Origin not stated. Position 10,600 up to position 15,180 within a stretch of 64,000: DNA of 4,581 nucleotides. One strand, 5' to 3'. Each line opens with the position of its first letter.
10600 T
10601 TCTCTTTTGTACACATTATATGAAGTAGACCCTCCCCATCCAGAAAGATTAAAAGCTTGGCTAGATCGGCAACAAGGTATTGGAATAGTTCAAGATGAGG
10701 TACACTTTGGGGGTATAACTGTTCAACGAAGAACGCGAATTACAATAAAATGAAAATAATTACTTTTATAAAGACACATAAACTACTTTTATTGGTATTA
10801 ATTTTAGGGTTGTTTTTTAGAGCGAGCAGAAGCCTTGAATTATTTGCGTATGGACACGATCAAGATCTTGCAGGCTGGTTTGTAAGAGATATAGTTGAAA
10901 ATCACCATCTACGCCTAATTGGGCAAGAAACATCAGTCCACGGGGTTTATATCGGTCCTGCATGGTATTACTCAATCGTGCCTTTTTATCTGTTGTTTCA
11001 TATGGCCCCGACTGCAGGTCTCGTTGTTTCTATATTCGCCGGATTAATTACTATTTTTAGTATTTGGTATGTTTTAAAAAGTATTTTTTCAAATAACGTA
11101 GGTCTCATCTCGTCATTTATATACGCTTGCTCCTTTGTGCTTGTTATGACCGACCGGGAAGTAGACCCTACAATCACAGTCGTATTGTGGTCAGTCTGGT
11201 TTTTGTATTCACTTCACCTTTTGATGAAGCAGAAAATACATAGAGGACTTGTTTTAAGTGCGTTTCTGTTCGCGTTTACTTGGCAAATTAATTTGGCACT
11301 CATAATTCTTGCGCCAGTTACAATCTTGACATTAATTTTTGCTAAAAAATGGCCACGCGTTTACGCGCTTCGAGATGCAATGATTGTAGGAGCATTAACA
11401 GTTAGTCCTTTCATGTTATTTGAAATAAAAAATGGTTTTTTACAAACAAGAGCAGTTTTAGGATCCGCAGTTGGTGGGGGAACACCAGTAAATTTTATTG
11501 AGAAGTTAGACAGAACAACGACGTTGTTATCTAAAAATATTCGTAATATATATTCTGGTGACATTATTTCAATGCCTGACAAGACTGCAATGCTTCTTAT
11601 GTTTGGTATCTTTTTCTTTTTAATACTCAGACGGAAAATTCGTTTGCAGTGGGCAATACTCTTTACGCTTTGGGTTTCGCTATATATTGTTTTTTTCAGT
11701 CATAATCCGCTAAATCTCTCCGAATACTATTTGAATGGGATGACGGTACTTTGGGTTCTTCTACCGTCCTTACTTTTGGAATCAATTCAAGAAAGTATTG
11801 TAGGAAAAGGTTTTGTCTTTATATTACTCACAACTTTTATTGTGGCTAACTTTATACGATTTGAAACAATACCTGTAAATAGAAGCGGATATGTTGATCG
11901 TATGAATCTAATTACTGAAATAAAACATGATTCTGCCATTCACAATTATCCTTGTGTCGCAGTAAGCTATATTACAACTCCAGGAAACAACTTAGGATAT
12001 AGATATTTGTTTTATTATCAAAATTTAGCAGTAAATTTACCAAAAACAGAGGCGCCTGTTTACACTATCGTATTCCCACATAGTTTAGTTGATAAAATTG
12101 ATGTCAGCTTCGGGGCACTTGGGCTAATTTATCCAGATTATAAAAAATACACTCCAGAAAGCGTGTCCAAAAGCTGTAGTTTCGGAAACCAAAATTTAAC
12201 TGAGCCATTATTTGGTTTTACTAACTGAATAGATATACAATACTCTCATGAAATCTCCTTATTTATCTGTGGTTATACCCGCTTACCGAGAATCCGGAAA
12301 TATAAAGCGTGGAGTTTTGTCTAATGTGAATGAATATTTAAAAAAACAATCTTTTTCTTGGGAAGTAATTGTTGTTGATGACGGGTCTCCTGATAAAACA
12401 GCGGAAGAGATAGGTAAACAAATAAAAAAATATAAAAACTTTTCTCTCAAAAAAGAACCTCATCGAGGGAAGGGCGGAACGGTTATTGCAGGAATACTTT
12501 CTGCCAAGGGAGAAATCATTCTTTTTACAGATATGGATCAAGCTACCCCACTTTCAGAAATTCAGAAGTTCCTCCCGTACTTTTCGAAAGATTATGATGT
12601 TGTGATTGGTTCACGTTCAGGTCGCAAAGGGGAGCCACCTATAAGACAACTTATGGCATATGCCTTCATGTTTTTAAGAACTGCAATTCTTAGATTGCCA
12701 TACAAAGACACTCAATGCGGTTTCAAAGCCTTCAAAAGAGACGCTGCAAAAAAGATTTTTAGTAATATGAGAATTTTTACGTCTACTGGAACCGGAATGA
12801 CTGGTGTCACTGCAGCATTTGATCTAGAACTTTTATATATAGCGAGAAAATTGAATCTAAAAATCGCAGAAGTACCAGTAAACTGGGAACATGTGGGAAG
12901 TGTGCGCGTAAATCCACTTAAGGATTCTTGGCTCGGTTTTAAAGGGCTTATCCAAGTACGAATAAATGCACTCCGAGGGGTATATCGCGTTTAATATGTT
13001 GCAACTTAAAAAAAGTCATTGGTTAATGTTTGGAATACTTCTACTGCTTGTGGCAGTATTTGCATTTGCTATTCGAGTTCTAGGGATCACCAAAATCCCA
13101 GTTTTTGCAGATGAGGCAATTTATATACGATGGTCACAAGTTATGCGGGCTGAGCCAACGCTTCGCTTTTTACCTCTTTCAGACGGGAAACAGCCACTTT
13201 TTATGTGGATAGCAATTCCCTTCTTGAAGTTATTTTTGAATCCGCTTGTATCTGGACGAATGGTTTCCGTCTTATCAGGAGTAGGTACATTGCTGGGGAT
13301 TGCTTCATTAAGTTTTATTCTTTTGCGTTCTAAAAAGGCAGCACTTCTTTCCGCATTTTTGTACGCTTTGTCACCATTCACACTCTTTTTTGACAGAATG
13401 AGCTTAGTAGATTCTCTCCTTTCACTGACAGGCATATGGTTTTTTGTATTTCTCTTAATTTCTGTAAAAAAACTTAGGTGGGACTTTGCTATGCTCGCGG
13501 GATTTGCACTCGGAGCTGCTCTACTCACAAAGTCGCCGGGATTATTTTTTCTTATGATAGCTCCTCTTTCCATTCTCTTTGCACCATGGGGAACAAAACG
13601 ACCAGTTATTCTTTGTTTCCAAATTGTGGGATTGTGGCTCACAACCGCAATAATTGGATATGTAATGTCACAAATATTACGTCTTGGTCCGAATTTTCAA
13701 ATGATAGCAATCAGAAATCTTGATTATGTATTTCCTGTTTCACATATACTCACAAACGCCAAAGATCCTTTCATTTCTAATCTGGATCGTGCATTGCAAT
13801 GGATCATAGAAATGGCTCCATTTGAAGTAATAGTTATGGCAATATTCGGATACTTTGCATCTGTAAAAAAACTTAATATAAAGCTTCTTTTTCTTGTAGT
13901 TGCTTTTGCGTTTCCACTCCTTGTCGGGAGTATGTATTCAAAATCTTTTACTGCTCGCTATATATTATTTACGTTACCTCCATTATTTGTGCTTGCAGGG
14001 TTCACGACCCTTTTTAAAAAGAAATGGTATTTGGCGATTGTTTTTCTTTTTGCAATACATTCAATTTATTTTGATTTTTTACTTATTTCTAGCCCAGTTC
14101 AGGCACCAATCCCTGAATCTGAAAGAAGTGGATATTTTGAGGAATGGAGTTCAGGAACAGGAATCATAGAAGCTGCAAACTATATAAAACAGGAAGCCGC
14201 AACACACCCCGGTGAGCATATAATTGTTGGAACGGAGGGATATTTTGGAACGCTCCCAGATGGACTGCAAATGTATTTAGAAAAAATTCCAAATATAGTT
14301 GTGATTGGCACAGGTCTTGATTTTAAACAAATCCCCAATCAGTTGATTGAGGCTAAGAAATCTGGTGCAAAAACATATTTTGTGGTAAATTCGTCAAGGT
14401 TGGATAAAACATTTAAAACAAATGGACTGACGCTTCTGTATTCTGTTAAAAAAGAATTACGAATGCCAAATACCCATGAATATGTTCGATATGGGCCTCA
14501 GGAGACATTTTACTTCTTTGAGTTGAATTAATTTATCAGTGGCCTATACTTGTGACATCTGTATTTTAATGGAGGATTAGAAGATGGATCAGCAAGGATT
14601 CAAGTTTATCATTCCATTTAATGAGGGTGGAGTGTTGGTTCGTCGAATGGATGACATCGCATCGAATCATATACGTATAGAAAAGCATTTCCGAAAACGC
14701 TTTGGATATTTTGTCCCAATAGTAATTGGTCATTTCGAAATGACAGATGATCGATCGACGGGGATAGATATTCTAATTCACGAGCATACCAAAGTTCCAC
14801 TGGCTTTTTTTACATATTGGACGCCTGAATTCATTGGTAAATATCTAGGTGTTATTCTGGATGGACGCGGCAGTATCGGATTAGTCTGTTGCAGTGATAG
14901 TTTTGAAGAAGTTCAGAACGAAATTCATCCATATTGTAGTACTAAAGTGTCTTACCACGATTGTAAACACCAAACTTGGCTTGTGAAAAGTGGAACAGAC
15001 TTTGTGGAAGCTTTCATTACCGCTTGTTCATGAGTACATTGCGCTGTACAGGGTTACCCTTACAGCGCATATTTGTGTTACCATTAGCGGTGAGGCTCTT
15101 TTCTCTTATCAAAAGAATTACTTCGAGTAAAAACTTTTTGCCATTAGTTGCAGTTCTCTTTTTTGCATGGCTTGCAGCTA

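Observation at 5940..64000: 58-kb single-strand glycosylation super-locus with about 20 GT-C-type membrane transferases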

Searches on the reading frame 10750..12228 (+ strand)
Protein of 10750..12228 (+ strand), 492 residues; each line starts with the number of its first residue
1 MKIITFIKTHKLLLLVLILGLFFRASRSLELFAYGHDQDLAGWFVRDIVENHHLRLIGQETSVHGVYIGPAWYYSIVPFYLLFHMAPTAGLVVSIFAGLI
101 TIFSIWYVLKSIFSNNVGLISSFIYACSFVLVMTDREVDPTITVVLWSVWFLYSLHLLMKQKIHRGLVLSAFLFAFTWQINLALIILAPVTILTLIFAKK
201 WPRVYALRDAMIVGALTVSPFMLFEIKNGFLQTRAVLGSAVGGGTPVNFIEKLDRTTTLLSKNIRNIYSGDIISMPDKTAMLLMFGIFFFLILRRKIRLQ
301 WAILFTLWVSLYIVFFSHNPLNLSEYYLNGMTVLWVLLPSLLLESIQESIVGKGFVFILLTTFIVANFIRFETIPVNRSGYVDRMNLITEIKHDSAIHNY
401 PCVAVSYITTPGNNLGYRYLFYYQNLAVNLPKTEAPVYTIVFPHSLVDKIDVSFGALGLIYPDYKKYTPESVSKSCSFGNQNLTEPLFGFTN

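Call 4: search_protein_families(library=pfam, proteins=[window:10750-12225:+], max_evalue=0.01)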
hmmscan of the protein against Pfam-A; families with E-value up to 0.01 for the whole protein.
window:10750-12225:+ (492 aa): 1 family
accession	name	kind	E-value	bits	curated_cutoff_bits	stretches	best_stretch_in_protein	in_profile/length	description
PF13231.12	PMT_2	-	2.2e-09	38.2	26.1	1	71-222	5-158/160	Dolichyl-phosphate-mannose-protein mannosyltransferase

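Call 106: find_encoding_contigs(protein=window:10750-12228:+, flank=10000, max_places=2)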
Protein window:10750-12228:+ (492 aa): 1 contig read that carries it; 1 place shown.
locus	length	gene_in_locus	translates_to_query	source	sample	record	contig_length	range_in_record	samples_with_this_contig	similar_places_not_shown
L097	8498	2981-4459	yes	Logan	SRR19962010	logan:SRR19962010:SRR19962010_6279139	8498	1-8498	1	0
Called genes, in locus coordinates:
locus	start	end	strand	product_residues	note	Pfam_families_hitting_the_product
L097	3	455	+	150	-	?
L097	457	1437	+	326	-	PF01368:DHH, PF02272:DHHA1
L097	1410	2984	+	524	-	PF13231:PMT_2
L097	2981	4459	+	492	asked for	PF13231:PMT_2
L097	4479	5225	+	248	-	PF00535:Glycos_transf_2, PF10111:Glyco_tranf_2_2, PF13641:Glyco_tranf_2_3 (weak)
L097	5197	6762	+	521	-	PF02366:PMT (weak), PF13231:PMT_2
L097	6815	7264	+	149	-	-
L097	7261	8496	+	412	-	?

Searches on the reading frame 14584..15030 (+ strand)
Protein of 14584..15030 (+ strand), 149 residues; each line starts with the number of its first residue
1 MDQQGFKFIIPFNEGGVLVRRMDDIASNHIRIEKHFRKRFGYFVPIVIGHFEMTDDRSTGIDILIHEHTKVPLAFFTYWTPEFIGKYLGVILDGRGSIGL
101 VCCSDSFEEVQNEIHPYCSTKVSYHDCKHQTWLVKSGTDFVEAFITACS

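Call 5: search_protein_families(library=pfam, proteins=[window:14584-15030:+], max_evalue=0.01)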
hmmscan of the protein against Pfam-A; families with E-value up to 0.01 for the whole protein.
window:14584-15030:+ (149 aa): 0 families
